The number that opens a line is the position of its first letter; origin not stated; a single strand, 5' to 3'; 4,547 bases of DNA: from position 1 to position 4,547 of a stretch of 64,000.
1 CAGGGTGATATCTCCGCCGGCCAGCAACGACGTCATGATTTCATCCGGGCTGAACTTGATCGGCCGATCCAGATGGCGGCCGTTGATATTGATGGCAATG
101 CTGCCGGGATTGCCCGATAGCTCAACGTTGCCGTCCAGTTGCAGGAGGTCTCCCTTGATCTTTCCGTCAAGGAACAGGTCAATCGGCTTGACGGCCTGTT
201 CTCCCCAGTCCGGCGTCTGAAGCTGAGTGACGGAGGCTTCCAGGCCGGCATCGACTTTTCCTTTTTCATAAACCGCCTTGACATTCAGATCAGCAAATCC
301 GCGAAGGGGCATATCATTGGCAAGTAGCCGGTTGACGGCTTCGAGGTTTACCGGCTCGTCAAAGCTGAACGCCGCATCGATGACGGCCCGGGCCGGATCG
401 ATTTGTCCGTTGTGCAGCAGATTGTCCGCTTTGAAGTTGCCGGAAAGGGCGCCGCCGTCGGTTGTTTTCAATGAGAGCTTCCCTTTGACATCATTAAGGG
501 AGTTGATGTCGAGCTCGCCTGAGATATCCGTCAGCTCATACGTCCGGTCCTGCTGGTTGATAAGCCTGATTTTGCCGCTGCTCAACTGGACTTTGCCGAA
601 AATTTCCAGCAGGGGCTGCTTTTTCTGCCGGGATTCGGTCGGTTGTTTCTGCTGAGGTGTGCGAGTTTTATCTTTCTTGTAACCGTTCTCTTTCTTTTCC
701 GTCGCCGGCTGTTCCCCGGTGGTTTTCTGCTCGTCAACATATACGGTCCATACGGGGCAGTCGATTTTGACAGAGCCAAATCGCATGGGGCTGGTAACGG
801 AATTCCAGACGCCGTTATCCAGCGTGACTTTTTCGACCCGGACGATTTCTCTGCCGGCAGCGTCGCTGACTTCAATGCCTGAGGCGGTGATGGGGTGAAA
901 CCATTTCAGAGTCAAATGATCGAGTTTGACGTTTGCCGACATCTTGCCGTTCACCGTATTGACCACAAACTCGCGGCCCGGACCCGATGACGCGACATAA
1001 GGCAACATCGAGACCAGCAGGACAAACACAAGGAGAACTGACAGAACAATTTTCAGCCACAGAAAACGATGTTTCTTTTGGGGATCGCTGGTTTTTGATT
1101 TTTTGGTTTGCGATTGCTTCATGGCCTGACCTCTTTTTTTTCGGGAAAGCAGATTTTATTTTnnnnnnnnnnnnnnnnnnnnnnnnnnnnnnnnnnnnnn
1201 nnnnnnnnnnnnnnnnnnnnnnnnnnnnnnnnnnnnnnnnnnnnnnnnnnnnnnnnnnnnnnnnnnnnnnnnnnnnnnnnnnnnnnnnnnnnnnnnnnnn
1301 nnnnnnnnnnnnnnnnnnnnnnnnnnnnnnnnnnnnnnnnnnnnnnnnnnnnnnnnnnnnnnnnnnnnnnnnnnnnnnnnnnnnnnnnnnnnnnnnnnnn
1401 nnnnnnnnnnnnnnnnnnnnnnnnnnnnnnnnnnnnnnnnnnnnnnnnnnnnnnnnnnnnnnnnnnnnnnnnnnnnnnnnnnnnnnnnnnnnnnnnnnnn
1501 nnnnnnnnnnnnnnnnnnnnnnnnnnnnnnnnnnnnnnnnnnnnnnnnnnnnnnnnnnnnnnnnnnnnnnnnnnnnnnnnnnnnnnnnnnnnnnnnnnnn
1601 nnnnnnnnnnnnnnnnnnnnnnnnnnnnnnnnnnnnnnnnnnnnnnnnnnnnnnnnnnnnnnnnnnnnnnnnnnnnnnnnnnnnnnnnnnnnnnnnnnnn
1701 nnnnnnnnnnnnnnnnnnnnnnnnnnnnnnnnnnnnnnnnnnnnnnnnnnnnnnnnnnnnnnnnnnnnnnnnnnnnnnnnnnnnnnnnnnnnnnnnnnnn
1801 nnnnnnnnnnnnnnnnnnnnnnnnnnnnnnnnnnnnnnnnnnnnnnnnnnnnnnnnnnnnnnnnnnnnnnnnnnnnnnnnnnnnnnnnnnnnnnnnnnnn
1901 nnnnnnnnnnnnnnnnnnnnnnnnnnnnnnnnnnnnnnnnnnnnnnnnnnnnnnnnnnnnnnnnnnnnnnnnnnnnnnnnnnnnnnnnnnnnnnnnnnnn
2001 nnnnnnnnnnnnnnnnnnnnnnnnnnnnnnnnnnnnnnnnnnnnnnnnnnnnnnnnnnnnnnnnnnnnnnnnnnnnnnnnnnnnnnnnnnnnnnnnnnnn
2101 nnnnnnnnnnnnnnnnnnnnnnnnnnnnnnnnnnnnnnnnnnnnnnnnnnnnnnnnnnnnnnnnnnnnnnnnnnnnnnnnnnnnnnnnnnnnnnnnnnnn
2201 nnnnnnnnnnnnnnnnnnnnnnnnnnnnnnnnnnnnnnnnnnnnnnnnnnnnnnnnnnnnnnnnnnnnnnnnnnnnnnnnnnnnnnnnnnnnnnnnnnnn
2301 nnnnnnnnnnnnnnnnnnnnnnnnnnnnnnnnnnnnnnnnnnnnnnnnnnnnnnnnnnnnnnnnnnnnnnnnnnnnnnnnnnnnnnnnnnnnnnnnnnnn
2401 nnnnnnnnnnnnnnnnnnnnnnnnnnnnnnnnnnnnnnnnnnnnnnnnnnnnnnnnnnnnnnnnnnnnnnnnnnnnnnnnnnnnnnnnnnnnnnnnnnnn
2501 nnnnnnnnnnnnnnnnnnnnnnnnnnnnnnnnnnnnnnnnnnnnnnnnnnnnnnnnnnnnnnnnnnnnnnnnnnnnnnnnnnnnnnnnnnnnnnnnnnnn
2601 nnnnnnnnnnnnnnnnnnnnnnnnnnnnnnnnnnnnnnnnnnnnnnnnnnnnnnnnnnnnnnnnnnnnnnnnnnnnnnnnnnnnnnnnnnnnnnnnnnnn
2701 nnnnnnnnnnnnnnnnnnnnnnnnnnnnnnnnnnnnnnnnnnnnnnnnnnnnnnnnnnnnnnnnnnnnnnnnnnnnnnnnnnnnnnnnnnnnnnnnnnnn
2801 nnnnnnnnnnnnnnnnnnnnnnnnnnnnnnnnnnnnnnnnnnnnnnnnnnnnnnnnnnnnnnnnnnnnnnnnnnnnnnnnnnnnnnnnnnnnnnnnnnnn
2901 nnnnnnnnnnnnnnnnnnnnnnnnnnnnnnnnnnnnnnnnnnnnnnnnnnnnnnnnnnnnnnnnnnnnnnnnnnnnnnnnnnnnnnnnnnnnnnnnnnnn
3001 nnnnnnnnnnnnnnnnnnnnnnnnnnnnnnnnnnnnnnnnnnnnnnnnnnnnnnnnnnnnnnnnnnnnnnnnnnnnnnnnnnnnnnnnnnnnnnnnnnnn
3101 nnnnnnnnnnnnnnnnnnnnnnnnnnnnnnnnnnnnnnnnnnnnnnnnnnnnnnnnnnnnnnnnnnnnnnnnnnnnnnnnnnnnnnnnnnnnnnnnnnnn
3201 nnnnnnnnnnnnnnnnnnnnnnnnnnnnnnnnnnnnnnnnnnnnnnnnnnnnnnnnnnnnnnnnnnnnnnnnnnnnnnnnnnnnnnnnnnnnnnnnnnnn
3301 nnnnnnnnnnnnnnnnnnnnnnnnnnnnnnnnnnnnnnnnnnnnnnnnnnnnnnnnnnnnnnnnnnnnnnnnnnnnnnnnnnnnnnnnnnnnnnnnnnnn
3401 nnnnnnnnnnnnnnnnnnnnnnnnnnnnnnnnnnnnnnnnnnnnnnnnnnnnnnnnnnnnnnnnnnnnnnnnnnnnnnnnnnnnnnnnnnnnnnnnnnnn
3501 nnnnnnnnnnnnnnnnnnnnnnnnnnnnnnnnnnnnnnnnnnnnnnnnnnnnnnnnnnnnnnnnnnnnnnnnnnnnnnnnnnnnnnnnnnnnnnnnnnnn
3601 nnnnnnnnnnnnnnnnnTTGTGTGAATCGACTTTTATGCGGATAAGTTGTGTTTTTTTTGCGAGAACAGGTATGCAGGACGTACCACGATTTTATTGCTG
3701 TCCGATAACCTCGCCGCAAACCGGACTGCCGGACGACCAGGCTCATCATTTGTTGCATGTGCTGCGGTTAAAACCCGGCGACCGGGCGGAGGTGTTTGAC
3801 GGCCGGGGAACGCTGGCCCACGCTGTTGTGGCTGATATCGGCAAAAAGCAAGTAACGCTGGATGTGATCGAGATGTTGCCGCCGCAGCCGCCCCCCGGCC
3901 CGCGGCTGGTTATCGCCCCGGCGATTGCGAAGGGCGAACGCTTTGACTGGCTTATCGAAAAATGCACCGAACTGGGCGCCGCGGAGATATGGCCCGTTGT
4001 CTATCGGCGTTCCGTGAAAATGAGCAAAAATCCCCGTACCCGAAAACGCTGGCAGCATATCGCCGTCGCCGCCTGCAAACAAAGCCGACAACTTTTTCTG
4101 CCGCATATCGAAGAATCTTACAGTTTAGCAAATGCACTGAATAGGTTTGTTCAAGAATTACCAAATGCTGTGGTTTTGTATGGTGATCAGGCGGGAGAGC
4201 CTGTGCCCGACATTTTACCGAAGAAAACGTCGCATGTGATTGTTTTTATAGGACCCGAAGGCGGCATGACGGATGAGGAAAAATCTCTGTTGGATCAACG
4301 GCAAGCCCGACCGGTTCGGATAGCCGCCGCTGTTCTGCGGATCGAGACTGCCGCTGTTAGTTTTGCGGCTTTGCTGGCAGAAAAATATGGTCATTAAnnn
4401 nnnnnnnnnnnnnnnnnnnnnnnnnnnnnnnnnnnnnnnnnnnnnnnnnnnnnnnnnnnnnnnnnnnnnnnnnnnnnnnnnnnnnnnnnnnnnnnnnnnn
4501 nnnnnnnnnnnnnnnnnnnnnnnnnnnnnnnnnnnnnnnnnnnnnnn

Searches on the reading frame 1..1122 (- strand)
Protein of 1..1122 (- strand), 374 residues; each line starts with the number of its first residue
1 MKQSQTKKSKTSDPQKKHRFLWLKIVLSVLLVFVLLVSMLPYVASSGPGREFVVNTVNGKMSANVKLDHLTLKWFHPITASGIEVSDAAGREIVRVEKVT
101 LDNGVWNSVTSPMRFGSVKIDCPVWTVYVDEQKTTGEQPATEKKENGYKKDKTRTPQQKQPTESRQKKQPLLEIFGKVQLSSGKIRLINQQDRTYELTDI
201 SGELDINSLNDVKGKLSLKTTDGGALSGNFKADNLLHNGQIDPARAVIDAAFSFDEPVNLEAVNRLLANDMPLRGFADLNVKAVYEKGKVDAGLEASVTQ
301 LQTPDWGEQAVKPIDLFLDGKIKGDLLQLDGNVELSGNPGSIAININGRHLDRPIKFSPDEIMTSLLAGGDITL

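Call 4: search_protein_families(library=pfam, proteins=[window:1-1122:-], max_evalue=1)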
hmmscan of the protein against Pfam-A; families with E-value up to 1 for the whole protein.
window:1-1122:- (374 aa): 4 families
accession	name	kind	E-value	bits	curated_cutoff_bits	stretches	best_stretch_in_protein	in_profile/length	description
PF05359.17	DUF748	-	1.7e-07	30.2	50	1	2-304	2-262/1037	Domain of Unknown Function (DUF748)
PF13116.12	YhdP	-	2.9e-05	22.6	46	1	19-200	9-160/1224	YhdP protein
PF13349.12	DUF4097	-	0.11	12.3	22.9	1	136-225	157-208/247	Toastrack DUF4097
PF09898.14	DUF2125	-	0.24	11.3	24.2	1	197-255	234-291/319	Uncharacterized protein conserved in bacteria (DUF2125)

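Call 14: search_protein_families(library=ncbifam, proteins=[window:1-1122:-], max_evalue=1)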
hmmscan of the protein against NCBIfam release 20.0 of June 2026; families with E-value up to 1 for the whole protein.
window:1-1122:- (374 aa): 1 family
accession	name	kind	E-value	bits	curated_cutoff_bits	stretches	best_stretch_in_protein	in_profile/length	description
NF033483.0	PknB_PASTA_kin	equivalog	0.045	12.8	450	1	4-66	317-379/563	Stk1 family PASTA domain-containing Ser/Thr kinase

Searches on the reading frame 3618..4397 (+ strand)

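Call 4: search_protein_families(library=pfam, proteins=[window:3618-4397:+], max_evalue=1)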
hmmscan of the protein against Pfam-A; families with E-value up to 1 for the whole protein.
window:3618-4397:+ (259 aa): 2 families
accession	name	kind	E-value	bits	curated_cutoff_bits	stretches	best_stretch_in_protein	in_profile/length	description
PF04452.19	Methyltrans_RNA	-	6.8e-38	130.3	23.9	1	96-253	6-164/165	RNA methyltransferase domain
PF20260.4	PUA_4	-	7.3e-18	64.8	23.9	1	37-83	1-47/48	RNA methyltransferase PUA domain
